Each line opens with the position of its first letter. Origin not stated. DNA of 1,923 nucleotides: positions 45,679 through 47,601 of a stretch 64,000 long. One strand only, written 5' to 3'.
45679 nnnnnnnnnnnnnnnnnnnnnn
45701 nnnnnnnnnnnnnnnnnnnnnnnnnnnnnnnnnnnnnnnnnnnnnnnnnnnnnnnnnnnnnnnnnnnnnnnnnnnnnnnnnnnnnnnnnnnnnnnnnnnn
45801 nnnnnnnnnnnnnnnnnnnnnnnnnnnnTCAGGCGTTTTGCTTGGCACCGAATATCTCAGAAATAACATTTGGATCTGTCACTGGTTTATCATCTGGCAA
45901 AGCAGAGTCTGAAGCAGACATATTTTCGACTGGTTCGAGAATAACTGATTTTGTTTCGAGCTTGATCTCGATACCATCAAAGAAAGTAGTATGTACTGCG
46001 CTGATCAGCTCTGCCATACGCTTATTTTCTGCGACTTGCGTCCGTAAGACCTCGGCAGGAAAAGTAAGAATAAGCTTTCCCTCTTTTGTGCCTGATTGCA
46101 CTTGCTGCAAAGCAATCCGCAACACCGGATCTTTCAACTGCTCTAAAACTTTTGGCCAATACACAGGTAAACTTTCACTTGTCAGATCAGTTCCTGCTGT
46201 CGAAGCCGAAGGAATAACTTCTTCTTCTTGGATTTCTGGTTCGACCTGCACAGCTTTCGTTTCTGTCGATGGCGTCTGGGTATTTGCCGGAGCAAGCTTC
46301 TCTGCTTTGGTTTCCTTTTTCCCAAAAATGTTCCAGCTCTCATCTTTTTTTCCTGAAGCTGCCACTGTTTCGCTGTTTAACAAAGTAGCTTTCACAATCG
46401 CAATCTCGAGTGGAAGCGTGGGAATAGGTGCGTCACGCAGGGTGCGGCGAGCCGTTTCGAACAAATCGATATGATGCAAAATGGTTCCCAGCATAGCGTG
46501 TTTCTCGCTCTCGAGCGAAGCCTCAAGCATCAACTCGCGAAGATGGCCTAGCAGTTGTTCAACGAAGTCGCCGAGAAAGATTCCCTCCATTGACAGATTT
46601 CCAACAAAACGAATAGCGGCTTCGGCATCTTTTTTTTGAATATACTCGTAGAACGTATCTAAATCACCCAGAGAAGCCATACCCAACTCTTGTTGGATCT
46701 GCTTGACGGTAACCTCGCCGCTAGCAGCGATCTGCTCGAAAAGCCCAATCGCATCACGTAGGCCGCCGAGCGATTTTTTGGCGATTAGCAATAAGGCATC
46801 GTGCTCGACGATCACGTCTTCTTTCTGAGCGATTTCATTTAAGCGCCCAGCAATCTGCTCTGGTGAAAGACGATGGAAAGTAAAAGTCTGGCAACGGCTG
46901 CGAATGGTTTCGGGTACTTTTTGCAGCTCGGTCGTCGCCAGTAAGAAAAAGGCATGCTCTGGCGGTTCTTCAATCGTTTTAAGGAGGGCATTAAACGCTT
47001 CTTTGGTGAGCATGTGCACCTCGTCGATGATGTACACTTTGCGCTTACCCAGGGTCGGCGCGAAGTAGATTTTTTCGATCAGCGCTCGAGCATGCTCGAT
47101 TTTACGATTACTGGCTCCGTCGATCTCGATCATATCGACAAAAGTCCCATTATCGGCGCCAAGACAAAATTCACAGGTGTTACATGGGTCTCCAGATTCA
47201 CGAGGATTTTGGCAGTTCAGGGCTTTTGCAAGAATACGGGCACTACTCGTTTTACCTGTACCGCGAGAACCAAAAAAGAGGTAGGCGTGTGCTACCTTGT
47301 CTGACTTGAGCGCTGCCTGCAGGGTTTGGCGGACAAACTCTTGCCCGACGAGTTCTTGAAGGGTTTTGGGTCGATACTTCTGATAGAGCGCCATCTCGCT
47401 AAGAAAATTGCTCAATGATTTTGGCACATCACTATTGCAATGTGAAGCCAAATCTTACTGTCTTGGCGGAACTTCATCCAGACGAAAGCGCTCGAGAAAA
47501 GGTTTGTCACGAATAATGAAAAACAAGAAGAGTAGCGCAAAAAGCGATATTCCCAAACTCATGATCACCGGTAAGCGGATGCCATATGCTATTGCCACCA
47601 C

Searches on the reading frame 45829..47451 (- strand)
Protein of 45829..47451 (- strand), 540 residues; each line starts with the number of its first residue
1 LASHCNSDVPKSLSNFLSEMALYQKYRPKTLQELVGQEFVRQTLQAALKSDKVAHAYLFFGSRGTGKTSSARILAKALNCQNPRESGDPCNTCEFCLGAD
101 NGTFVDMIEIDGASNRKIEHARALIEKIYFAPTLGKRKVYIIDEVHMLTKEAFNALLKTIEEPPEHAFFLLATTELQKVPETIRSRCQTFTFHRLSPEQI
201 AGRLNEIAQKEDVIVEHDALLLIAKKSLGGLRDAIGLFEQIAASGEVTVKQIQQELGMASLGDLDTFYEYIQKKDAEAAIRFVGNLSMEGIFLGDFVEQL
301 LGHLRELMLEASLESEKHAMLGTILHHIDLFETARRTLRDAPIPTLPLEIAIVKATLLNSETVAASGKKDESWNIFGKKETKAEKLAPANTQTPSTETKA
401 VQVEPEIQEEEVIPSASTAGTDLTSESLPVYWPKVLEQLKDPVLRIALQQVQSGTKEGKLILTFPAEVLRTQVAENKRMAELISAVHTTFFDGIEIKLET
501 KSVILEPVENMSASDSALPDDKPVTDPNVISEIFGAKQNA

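Call 27: search_protein_families(library=ncbifam, proteins=[window:45829-47451:-], max_evalue=1e-10)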
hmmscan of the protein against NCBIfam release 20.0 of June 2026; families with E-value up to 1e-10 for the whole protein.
window:45829-47451:- (540 aa): 71 families (the best 25 are shown)
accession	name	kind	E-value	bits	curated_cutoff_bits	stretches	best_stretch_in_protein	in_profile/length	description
NF004046.1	PRK05563.1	equivalog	2.3e-127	426.3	400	1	20-506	3-528/567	DNA polymerase III subunit gamma/tau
NF011512.0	PRK14950.1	equivalog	2.8e-120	403.2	593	1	21-411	5-415/585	DNA polymerase III subunits gamma and tau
TIGR02397.1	dnaX_nterm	equivalog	4.6e-115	384.7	250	1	20-316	2-299/355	DNA polymerase III subunit gamma/tau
NF011514.0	PRK14953.1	equivalog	1.6e-108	363.8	536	1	21-361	5-357/488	DNA polymerase III subunits gamma and tau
NF011510.0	PRK14948.1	equivalog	4.4e-107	359.4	593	1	22-321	8-309/640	DNA polymerase III subunit gamma/tau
NF004962.0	PRK06305.1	equivalog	3.2e-102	343.1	559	1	24-412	9-407/465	DNA polymerase III subunits gamma and tau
NF011526.0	PRK14965.1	equivalog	3.4e-102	343.2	670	1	21-505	5-525/578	DNA polymerase III subunits gamma and tau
NF011523.0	PRK14962.1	equivalog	1.6e-101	340.5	576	1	21-312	3-295/474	DNA polymerase III subunits gamma and tau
NF005173.0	PRK06647.1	equivalog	2.8e-99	333.5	623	1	25-322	9-306/568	DNA polymerase III subunits gamma and tau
NF005942.0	PRK07994.1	equivalog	1.4e-98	331.6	613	1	20-316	4-301/655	DNA polymerase III subunit gamma/tau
NF011524.0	PRK14963.1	equivalog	3.3e-98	330.4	601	1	21-501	3-497/647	DNA polymerase III subunits gamma and tau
NF004549.0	PRK05896.1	equivalog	2.6e-95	320.5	578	1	18-413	2-391/642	DNA polymerase III subunits gamma and tau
NF006280.0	PRK08451.1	equivalog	1.8e-92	310.8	572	1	21-288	3-271/535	DNA polymerase III subunit gamma/tau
NF011531.0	PRK14971.1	equivalog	2e-91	307.7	685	1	24-309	9-296/614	DNA polymerase III subunit gamma/tau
NF006585.0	PRK09111.1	equivalog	9.1e-91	305.3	604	1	22-294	30-308/616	DNA polymerase III subunit gamma/tau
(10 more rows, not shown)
